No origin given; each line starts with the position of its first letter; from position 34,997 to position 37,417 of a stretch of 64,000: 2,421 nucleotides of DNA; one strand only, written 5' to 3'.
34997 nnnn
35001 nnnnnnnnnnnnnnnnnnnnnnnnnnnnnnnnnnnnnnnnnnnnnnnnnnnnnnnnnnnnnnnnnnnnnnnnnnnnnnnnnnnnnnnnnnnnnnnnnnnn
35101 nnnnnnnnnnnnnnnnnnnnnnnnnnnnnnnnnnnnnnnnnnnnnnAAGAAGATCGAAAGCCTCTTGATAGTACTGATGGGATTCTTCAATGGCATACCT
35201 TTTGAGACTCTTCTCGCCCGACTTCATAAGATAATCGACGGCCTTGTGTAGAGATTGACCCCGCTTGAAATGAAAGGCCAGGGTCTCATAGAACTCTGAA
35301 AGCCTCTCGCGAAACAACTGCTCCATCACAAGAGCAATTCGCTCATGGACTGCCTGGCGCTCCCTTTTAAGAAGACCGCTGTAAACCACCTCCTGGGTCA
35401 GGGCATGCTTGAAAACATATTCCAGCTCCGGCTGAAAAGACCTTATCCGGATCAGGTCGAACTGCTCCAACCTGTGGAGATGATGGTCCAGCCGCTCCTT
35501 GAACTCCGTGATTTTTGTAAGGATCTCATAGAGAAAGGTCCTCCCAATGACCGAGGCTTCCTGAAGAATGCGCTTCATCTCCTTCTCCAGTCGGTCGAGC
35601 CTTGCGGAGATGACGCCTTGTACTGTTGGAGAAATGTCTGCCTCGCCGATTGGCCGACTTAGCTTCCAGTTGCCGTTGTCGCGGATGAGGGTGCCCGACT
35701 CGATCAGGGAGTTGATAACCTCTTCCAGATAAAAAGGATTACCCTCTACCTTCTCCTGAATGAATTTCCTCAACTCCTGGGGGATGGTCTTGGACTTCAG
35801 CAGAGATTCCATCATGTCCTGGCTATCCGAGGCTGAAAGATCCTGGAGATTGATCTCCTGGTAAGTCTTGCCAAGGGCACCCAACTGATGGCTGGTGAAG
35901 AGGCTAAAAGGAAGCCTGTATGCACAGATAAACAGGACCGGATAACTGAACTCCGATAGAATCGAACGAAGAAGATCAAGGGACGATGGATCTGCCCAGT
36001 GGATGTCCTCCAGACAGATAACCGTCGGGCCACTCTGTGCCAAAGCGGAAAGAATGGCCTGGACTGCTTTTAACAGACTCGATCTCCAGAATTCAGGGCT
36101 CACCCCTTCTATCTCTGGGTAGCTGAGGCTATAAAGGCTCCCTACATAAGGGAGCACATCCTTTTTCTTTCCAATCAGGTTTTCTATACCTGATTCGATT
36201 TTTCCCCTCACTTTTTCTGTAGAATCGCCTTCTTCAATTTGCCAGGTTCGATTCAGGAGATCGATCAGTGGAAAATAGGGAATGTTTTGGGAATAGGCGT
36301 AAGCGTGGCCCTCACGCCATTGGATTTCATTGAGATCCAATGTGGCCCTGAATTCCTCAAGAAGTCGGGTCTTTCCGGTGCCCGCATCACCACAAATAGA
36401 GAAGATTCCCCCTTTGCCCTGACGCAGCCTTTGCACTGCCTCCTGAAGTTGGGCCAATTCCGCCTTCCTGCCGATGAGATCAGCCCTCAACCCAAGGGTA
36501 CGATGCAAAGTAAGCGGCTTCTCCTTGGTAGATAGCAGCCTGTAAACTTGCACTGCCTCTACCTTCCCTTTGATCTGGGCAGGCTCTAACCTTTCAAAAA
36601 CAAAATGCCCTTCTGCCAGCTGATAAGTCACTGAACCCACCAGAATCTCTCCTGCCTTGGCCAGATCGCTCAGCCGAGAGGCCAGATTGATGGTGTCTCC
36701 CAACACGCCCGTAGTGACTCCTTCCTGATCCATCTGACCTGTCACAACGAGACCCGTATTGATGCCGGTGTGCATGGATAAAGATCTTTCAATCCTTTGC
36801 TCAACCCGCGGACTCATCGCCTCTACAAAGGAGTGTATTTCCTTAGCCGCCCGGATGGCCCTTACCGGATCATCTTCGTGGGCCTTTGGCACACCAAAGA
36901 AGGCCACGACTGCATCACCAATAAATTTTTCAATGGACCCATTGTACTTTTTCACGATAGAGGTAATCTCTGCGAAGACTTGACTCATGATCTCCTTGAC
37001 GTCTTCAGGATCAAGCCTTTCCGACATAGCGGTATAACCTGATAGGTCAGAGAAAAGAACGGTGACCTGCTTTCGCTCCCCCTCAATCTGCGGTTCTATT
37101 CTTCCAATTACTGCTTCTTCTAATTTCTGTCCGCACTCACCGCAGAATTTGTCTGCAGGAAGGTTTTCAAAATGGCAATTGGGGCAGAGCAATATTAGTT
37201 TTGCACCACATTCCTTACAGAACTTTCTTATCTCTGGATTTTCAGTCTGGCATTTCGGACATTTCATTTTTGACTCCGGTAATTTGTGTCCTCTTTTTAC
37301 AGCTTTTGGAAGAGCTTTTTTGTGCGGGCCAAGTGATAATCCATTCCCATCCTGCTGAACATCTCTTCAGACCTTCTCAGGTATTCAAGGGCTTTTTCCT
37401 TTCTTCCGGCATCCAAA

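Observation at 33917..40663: Tandem giant double-zinc-ribbon / cyclase / STAND NTPase / TPR proteins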

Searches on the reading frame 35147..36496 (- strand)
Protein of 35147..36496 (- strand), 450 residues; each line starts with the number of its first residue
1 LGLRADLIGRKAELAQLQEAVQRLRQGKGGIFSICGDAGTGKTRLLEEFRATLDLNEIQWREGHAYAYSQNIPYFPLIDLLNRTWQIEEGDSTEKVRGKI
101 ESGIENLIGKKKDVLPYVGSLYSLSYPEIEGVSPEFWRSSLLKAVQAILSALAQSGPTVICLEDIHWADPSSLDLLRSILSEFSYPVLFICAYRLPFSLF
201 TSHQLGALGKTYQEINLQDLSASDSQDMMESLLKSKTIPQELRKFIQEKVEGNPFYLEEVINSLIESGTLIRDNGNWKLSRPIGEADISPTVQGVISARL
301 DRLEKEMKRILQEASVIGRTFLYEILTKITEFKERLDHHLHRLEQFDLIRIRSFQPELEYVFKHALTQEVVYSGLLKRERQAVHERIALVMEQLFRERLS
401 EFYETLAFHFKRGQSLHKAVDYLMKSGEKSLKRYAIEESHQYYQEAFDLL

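Call 58: search_solved_structures(query=window:35147-36496:-, max_evalue=1, show_alignments=1)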
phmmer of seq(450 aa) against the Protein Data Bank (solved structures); distinct sequences matched with E-value up to 1: 1.
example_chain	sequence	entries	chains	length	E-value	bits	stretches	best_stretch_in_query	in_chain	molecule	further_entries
2n9u_A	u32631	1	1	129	0.017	17.1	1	150-199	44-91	Response regulator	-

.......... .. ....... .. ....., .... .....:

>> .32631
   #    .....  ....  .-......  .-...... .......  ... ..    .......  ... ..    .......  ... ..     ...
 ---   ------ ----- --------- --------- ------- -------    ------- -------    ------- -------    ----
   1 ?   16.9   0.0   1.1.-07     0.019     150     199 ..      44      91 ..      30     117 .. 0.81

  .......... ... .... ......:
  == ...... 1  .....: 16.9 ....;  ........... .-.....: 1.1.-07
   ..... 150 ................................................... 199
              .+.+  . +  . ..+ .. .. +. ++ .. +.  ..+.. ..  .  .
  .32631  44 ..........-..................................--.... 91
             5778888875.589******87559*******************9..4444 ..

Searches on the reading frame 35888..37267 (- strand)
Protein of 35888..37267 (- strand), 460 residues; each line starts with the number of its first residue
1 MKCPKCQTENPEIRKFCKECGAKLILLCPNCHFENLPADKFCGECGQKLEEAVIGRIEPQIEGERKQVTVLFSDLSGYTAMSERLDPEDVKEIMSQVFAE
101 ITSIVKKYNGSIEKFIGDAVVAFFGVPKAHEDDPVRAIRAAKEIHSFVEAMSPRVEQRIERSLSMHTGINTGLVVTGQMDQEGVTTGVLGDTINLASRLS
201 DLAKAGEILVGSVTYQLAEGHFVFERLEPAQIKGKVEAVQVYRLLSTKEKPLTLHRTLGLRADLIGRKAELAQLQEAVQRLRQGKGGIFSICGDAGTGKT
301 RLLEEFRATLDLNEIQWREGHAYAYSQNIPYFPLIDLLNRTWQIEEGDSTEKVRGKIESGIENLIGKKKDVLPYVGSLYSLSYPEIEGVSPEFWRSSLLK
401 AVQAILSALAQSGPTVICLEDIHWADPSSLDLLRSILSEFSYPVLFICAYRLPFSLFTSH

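Call 68: search_protein_representatives(protein=window:35888-37267:-)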
Query: 460 residues. Proteins with E-value up to 0.001 (for the whole library): 145528; up to 1e-10: 74207; up to 1e-30: 14463. The best 150 are listed.
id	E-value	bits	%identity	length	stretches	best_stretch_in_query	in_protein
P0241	1.7e-192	656.8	63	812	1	1-460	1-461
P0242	1.9e-187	640.1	67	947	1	37-459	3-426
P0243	5.3e-175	599.1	57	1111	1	1-460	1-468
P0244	8.5e-173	591.8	59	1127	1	1-460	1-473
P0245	2.7e-169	580.3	61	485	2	60-450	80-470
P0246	1.9e-162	557.8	55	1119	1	1-457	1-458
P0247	2.0e-157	541.2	65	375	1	1-372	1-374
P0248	2.6e-156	537.5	55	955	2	61-459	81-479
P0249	6.2e-156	536.3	59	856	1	56-460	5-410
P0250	8.0e-155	532.6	55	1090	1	27-458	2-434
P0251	2.2e-154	531.1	56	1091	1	27-458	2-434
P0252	2.8e-153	527.5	53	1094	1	27-457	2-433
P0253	8.6e-152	522.6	54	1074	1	27-458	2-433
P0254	1.7e-151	521.6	51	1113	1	1-458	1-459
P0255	2.8e-148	511.0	52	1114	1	1-454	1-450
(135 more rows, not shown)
